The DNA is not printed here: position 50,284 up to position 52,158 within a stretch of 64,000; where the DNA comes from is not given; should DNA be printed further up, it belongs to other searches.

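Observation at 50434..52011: GroEL-like chaperonin encoded by the phage without a GroES partner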

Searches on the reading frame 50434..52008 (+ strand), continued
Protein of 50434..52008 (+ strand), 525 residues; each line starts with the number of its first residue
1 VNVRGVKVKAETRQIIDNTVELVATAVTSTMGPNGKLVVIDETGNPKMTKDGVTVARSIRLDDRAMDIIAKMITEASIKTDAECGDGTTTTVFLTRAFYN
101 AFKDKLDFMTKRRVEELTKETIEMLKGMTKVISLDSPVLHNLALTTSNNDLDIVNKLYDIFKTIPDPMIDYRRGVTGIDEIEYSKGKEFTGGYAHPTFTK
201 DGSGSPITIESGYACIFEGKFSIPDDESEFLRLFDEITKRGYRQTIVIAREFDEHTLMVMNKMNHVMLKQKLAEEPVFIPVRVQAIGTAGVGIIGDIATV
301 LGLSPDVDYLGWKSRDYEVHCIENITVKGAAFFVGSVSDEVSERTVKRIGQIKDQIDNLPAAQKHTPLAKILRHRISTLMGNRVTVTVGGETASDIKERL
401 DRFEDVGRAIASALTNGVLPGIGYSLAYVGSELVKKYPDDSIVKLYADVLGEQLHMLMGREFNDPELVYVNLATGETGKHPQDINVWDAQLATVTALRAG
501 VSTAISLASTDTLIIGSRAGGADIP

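Call 23: get_annotated_region(hit=H22, flank=800)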
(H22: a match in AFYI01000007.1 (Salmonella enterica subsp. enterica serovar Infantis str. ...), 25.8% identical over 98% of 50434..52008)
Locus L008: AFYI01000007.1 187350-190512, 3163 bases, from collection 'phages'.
description: Salmonella enterica subsp. enterica serovar Infantis str. SARB27 SEENIN0B_Contig0.7, whole genome shotgun sequence.
organism: Salmonella enterica subsp. enterica serovar Infantis str. SARB27 (NCBI taxid 596155)
taxonomy: Bacteria; Pseudomonadati; Pseudomonadota; Gammaproteobacteria; Enterobacterales; Enterobacteriaceae; Salmonella
host: Homo sapiens; source: -; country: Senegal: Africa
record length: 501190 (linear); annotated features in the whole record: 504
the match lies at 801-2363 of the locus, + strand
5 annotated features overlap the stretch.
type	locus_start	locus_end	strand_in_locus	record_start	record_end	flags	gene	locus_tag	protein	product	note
CDS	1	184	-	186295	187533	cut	-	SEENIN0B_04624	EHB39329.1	amino acid permease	Psort location: CytoplasmicMembrane, score: 10.00; locus tag in AE006468 is STM4328; yjeH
CDS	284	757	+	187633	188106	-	-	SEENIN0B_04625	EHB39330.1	chaperonin GroS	KEGG: ftu:FTT1695 9.2e-23 groES, htpA; co-chaperonin GroES K04078; Psort location: Cytoplasmic, score: 9.26; locus tag ...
CDS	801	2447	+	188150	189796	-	-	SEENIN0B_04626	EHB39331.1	chaperonin GroL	KEGG: eci:UTI89_C4741 1.6e-277 groEL; chaperonin GroEL K04077; Psort location: Cytoplasmic, score: 9.97; locus tag in ...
CDS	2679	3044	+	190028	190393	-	-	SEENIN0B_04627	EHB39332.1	hypothetical protein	locus tag in AE006468 is STM4331; yjeI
CDS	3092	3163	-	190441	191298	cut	-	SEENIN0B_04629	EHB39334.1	hypothetical protein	Psort location: Cytoplasmic, score: 8.96; locus tag in AE006468 is STM4332; yjeJ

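Call 24: get_annotated_region(hit=H16, flank=3000)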
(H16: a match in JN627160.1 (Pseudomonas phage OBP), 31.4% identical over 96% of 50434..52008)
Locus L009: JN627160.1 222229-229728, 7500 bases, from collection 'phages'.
description: Pseudomonas phage OBP, complete genome.
organism: Pseudomonas phage OBP (NCBI taxid 1124849)
taxonomy: Viruses; Duplodnaviria; Heunggongvirae; Uroviricota; Caudoviricetes; Petsuvirus
host: Pseudomonas fluorescens Pf1.1; source: compost sample; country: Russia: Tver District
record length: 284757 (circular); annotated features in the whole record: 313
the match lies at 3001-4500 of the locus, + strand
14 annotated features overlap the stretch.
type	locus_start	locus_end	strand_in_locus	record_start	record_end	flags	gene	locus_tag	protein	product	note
CDS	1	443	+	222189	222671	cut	-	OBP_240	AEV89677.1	putative acetyl transferase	-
CDS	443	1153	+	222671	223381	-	-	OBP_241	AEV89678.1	putative dihydrofolate reductase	-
CDS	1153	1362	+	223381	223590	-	-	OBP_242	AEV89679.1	hypothetical protein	-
CDS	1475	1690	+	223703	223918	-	-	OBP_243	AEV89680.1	hypothetical protein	-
CDS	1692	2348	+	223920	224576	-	-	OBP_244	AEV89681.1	putative ATP-dependent Clp protease subunit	-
CDS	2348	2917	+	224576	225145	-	-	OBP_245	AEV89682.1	hypothetical protein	-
CDS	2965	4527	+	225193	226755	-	-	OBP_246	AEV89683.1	putative chaperonin GroEL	-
CDS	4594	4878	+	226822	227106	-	-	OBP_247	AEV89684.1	hypothetical protein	-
CDS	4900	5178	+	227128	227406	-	-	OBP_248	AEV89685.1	hypothetical protein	-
CDS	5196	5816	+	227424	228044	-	-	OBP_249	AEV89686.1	putative thymidine kinase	-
CDS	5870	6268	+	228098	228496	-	-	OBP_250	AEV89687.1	hypothetical protein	-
CDS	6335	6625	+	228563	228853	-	-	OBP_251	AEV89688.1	hypothetical protein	-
CDS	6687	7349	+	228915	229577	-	-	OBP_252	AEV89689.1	hypothetical protein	-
CDS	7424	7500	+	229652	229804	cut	-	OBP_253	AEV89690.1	hypothetical protein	-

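Call 40: find_encoding_contigs(protein=P0002, flank=6000, max_places=1)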
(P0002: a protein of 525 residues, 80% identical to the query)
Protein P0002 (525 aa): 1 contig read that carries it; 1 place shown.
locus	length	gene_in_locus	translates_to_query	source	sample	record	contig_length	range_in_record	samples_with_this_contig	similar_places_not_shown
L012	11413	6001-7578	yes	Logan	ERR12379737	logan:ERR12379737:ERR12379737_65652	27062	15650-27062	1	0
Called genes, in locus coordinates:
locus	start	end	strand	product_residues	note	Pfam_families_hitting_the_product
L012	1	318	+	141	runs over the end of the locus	-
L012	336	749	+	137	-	-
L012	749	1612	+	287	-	PF00303:Thymidylat_synt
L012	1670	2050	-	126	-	PF07087:DUF1353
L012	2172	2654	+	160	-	PF01476:LysM (weak)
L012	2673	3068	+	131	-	-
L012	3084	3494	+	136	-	-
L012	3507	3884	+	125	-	-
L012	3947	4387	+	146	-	-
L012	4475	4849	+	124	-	PF13443:HTH_26 (weak), PF01381:HTH_3 (weak)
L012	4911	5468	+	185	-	-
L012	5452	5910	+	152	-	-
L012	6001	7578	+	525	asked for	PF00118:Cpn60_TCP1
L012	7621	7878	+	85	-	-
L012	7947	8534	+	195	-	PF00265:TK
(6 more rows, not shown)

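Call 41: find_encoding_contigs(protein=P0003, flank=6000, max_places=1)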
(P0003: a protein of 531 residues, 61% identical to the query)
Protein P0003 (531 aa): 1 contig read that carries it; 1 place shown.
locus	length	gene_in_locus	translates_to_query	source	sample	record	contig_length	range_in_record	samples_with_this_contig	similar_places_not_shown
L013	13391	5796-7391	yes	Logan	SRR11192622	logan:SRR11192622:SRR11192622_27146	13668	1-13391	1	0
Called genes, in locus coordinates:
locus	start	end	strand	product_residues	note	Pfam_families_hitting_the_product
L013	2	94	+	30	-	?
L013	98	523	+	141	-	-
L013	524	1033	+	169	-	PF24240:DUF7448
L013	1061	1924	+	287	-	PF00303:Thymidylat_synt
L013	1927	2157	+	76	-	-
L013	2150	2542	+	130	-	-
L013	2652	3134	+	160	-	PF01476:LysM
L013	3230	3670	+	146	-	-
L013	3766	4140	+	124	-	PF01381:HTH_3 (weak)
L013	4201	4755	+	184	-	-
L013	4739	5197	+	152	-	-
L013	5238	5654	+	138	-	-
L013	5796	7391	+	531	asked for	PF00118:Cpn60_TCP1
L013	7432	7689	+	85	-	-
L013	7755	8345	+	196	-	PF00265:TK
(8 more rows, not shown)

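Call 42: find_encoding_contigs(protein=P0006, flank=6000, max_places=1)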
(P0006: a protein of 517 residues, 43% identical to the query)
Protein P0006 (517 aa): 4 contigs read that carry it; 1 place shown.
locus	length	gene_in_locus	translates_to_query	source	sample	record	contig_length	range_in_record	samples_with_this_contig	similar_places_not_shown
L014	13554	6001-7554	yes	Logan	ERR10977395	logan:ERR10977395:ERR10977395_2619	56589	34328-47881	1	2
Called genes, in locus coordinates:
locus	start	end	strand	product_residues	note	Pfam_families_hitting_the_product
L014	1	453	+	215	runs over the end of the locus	-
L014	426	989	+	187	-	-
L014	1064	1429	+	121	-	-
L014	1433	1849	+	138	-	-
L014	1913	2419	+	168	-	-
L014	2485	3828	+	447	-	PF05265:DUF723, PF14311:DUF4379 (faint), PF23545:Zn_ribbon_HMPTM (faint), PF05265:DUF723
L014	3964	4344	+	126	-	-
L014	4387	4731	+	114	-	-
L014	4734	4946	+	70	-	-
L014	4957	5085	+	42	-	-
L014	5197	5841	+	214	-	-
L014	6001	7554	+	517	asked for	PF00118:Cpn60_TCP1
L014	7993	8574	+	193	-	PF00265:TK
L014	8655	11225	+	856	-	PF02369:Big_1, PF13620:CarboxypepD_reg (faint), PF17789:MG4 (faint), PF02369:Big_1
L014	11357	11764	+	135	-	-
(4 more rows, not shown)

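Call 43: find_encoding_contigs(protein=P0008, flank=6000, max_places=1)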
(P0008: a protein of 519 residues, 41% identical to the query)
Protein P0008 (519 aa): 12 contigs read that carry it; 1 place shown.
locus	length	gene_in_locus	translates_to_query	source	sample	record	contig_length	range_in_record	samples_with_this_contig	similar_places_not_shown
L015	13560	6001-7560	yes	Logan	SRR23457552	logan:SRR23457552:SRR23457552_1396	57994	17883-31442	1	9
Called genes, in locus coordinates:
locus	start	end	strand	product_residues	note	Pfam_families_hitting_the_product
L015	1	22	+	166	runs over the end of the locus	-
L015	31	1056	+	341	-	-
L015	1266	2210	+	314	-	PF12833:HTH_18 (faint)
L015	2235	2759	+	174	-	PF00075:RNase_H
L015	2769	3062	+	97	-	-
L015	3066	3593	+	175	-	-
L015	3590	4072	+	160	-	PF23474:Acb1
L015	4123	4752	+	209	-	-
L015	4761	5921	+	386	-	-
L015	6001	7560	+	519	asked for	PF00118:Cpn60_TCP1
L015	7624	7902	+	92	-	-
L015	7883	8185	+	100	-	-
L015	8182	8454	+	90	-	-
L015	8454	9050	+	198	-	PF00265:TK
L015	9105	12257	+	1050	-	PF02369:Big_1 (weak)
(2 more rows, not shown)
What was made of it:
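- On Phage EL/OBP-type chaperonins (phrog_5725; proposed viral chaperonin group): The chaperonin-thymidine kinase order is shared with OBP and with relatives at 80%, 61%, 43% and about 40% identity (calls 24, 40-43).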

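Call 48: predict_structure(alignment_id=A3)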
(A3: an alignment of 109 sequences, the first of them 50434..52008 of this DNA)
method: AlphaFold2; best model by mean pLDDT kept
length: 525 residues; sequences in the alignment: 109
mean_pLDDT: 92.3   pTM: 0.83
mean pLDDT of the five models: 92.3, 91.9, 91.4, 91.2, 90.2
residues with pLDDT >= 90: 420; 70-90: 92; 50-70: 11; < 50: 2
segments of 3 or more residues with pLDDT < 50: none
pLDDT, mean of each block of 10 residues (from residue 1): 74 97 97 89 89 94 96 96 90 98 96 98 96 93 90 96 90 95 90 93 92 94 90 88 94 95 94 94 88 94 93 92 93 88 93 92 81 90 92 91 93 94 97 98 98 95 94 93 94 97 98 79 60
secondary structure, 60 per line:
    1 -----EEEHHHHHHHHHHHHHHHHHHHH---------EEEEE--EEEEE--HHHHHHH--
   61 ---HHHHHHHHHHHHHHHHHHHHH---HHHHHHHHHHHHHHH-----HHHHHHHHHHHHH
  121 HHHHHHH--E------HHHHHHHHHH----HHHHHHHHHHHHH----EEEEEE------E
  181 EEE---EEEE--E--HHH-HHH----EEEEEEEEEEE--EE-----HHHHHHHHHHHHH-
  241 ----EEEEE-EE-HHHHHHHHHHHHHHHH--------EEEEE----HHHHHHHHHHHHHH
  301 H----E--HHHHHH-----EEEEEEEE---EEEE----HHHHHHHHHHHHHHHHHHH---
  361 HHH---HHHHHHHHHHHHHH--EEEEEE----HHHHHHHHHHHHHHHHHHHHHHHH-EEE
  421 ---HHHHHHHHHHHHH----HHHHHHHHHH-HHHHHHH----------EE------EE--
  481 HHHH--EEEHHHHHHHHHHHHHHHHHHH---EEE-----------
elements in order: E6-8 H9-28 E38-42 E45-49 H52-58 H64-84 H88-102 H108-127 H137-146 H151-163 E168-173 E180-183 E187-190 E207-217 H227-239 E245-249 H254-269 E278-282 H287-301 H309-314 E320-327 E331-334 H339-357 H367-380 E383-388 H393-416 E418-420 H424-436 H441-450 H452-458 H481-484 E487-489 H490-508 E512-514
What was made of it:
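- The full three-domain fold is predicted with high confidence (call 48).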

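Call 54: fold_search(model_id=the predicted structure, library=pdb)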
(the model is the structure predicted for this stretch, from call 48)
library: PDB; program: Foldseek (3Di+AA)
matches with E <= 10: 787; with E <= 0.001: 558
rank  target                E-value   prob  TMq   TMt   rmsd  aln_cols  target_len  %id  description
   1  6tmu_E                5.3e-39  1.00  0.81  0.78   4.4       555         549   32  Crystal structure of the chaperonin gp146 from the bacteriophage EL 2 (Pseudomonas aeruginosa) in presence of ATP-BeFx (released 2020-04-22)
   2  6tmt_A                6.4e-39  1.00  0.74  0.71   5.8       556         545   32  Crystal structure of the chaperonin gp146 from the bacteriophage EL 2 (Pseudomonas aeruginosa) in presence of ATP-BeFx (released 2020-04-22)
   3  6tmu_A                8.1e-39  1.00  0.78  0.75   5.1       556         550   32  Crystal structure of the chaperonin gp146 from the bacteriophage EL 2 (Pseudomonas aeruginosa) in presence of ATP-BeFx (released 2020-04-22)
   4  6tmx_A                3.9e-37  1.00  0.73  0.71   5.8       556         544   32  Structure of the chaperonin gp146 from the bacteriophage EL (Pseudomonas aeruginosa) in complex with ATPgammaS (released 2020-04-22)
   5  6tmu_F                4.7e-37  1.00  0.68  0.66   6.5       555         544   32  Crystal structure of the chaperonin gp146 from the bacteriophage EL 2 (Pseudomonas aeruginosa) in presence of ATP-BeFx (released 2020-04-22)
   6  6tmv_A                2.2e-36  1.00  0.80  0.77   4.6       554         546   32  Structure of the chaperonin gp146 from the bacteriophage EL (Pseudomonas aeruginosa) in the apo state (released 2020-04-22)
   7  6tmv_B                1.9e-35  1.00  0.68  0.66   6.5       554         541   32  Structure of the chaperonin gp146 from the bacteriophage EL (Pseudomonas aeruginosa) in the apo state (released 2020-04-22)
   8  4ki8_A                3.9e-32  1.00  0.61  0.61   8.6       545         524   23  Crystal structure of a GroEL-ADP complex in the relaxed allosteric state (released 2013-07-17)
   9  1mnf_A                5.0e-32  1.00  0.56  0.56   8.9       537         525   23  Domain motions in GroEL upon binding of an oligopeptide (released 2003-10-07)
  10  4v4o_C                8.7e-32  1.00  0.60  0.60   8.5       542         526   23  Crystal Structure of the Chaperonin Complex Cpn60/Cpn10/(ADP)7 from Thermus Thermophilus (released 2014-07-09)
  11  4v4o_G                1.6e-31  1.00  0.58  0.58  10.6       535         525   24  Crystal Structure of the Chaperonin Complex Cpn60/Cpn10/(ADP)7 from Thermus Thermophilus (released 2014-07-09)
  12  4wsc_A                1.8e-31  1.00  0.55  0.55   9.3       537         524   23  Crystal structure of a GroELK105A mutant (released 2015-11-11)
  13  4v4o_F                1.9e-31  1.00  0.60  0.60   8.7       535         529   24  Crystal Structure of the Chaperonin Complex Cpn60/Cpn10/(ADP)7 from Thermus Thermophilus (released 2014-07-09)
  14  3wvl_A                2.7e-31  1.00  0.60  0.60   9.2       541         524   22  Crystal structure of the football-shaped GroEL-GroES complex (GroEL: GroES2:ATP14) from Escherichia coli (released 2014-09-17)
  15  8g7l_A                3.0e-31  1.00  0.67  0.67   6.6       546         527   23  ATP-bound mtHsp60 V72I (released 2023-07-12)
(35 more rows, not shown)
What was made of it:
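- On Cpn60/TCP-1 superfamily (Pfam PF00118): 558 PDB chains match at E<=0.001, and the 50 best listed are all chaperonins (calls 48, 54).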

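Call 64: search_protein_families(library=ncbifam, proteins=[window:50434-52008:+], max_evalue=0.001)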
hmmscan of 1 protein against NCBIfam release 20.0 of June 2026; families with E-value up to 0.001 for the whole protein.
window:50434-52008:+ (525 aa): 18 families
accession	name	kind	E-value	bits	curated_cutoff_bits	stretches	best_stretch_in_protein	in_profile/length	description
NF000592.1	PRK00013.1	subfamily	4e-44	151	397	1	6-435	4-426/524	chaperonin GroEL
NF009487.0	PRK12849.1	subfamily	2.8e-43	148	352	1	5-437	4-429/543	chaperonin GroEL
TIGR02348.1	GroEL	equivalog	3.1e-43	148.1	582.1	1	6-434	4-425/526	chaperonin GroEL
NF009489.0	PRK12851.1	subfamily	6e-39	133.8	464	1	2-428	2-421/541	chaperonin GroEL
NF009488.0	PRK12850.1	subfamily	1.1e-37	129.7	475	1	3-433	3-426/544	chaperonin GroEL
NF010704.0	PRK14104.1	subfamily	2.7e-32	111.8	1041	1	1-431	1-424/546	chaperonin GroEL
NF038370.1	GroEL2_Chlamy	exception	3.3e-11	42.5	600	2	19-98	18-97/533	variant chaperonin GroEL2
NF041082.2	thermosome_alpha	equivalog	2e-10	40.1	450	1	19-107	25-110/519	thermosome subunit alpha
TIGR02339.1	thermosome_arch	subfamily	1.2e-09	37.5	671.1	1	19-107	24-109/521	thermosome subunit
TIGR02342.1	chap_CCT_delta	equivalog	2.7e-09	36.1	695.35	1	20-146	18-147/517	T-complex protein 1 subunit delta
NF041083.2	thermosome_beta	equivalog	4.1e-09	36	400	1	19-107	25-110/520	thermosome subunit beta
TIGR02340.1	chap_CCT_alpha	equivalog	1.5e-08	33.8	800.2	1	20-98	21-96/536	T-complex protein 1 subunit alpha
TIGR02345.1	chap_CCT_eta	equivalog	1.7e-08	33.2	669.2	1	13-132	18-140/523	T-complex protein 1 subunit eta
TIGR02343.1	chap_CCT_epsi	equivalog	4.4e-08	32.2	710.5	1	19-107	35-120/532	T-complex protein 1 subunit epsilon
TIGR02347.1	chap_CCT_zeta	equivalog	1.5e-06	27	587.15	1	25-107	30-109/531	T-complex protein 1 subunit zeta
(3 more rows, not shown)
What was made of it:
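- On Canonical group I GroEL (NCBIfam TIGR02348 / NF000592): 148-151 bits against cut-offs of 582 and 397 (call 64).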

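Call 65: search_protein_families(library=phrogs, proteins=[window:50434-52008:+], max_evalue=0.001)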
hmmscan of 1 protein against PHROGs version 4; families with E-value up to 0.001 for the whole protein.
window:50434-52008:+ (525 aa): 1 family
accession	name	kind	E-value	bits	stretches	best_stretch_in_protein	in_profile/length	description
phrog_5725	-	other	3e-125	419.8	1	6-518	7-535/540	chaperonin groEL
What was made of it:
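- On Phage EL/OBP-type chaperonins (phrog_5725; proposed viral chaperonin group): phrog_5725 at E 3e-125 over residues 6-518 (call 65).
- The AlphaFold model has pLDDT 92.3, and its best Foldseek matches are all EL gp146 chains, TM up to 0.81 (calls 48, 54). phrog_5725 'chaperonin groEL' matches at E 3e-125 over the full length (call 65).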
